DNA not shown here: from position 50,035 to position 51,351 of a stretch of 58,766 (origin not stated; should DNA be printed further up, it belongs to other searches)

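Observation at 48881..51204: Three consecutive, mutually divergent beta-carbonic-anhydrase-signature genes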

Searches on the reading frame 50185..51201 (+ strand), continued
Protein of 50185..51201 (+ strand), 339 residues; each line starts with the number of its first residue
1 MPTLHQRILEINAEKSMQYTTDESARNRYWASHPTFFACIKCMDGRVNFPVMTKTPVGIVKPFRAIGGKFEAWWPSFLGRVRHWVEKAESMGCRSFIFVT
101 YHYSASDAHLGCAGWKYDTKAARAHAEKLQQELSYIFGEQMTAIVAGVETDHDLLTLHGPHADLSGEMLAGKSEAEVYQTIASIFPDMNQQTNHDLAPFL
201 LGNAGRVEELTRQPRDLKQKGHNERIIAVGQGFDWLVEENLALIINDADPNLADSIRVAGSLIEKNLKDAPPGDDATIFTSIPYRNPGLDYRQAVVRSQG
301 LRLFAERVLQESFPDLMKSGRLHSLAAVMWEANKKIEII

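Call 51: fold_search(model_id=the predicted structure, library=pdb)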
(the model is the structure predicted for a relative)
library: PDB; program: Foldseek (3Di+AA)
matches with E <= 10: 1052; with E <= 0.001: 6
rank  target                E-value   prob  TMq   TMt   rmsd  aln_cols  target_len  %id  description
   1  8thm_C                4.9e-18  1.00  0.75  0.57   4.4       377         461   18  Beta carbonic anhydrase from the carboxysome of Cyanobium PCC 7001 (released 2023-08-09)
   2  9g4t                  6.2e-18  1.00  0.75  0.57   4.8       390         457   17  Beta carbonic anhydrase CsoSCA from the Halothiobacillus neapolitanus alpha-carboxysome (released 2025-07-30)
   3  8thm_B                1.6e-17  1.00  0.76  0.58   4.1       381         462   18  Beta carbonic anhydrase from the carboxysome of Cyanobium PCC 7001 (released 2023-08-09)
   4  8thm_A                1.9e-17  1.00  0.75  0.57   4.1       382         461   18  Beta carbonic anhydrase from the carboxysome of Cyanobium PCC 7001 (released 2023-08-09)
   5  2fgy_A                3.2e-17  1.00  0.76  0.57   3.7       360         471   18  Beta Carbonic Anhydrase from the Carboxysomal Shell of Halothiobacillus neapolitanus (CsoSCA) (released 2006-01-17)
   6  1ddz_A                2.0e-06  1.00  0.51  0.38  14.9       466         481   11  X-RAY STRUCTURE OF A BETA-CARBONIC ANHYDRASE FROM THE RED ALGA, PORPHYRIDIUM PURPUREUM R-1 (released 2000-03-08)
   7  6xso_A                6.3e-03  0.30  0.18  0.17  19.9       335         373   11  GH5-4 broad specificity endoglucanase from an uncultured bacterium (released 2020-11-18)
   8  4o1j_A                7.9e-03  1.00  0.35  0.57   5.8       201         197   11  Crystal structures of two tetrameric beta-carbonic anhydrases from the filamentous ascomycete Sordaria macrospora. (released 2014-03-05)
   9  7coj_D                1.1e-02  0.98  0.31  0.47   9.6       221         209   14  Crystal structure of the b-carbonic anhydrase CafA of the fungal pathogen Aspergillus fumigatus (released 2020-10-14)
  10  2gbl_B                1.6e-02  0.14  0.15  0.11  26.5       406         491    9  Crystal Structure of Full Length Circadian Clock Protein KaiC with Phosphorylation Sites (released 2007-01-23)
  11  7coi_B                1.7e-02  0.99  0.34  0.52   9.2       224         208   12  Crystal structure of the b-carbonic anhydrase CafA of the fungal pathogen Aspergillus fumigatus (released 2020-10-14)
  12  3e2w_C                1.7e-02  0.97  0.27  0.43   8.2       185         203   13  H. influenzae beta-carbonic anhydrase, variant Y181F with 1M bicarbonate (released 2009-08-18)
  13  9ebz_C                1.8e-02  0.99  0.32  0.48   6.3       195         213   14  Escherichia coli Carbonic Anhydrase 2 in Space Group C222(1) (released 2024-11-20)
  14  3e28_B                2.0e-02  0.99  0.28  0.44   7.8       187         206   14  H. influenzae beta-carbonic anhydrase, variant Y181F (released 2009-06-02)
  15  3qy1_A                2.1e-02  0.92  0.32  0.46   9.9       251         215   13  1.54A Resolution Crystal Structure of a Beta-Carbonic Anhydrase from Salmonella enterica subsp. enterica serovar Typhi (released 2011-03-16)
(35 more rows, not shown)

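Call 75: search_protein_families(library=pfam, proteins=[L009:4146-5870:+], max_evalue=0.00001)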
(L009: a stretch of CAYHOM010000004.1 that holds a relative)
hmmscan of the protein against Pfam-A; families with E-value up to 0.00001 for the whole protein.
L009:4146-5870:+ (575 aa): 2 families
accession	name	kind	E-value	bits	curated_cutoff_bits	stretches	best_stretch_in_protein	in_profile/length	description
PF00916.26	Sulfate_transp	-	6.8e-50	170.3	23.2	1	44-417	2-380/380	Sulfate permease family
PF16983.11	MFS_MOT1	-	1.3e-06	29.1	30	1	295-394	20-111/111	Molybdate transporter of MFS superfamily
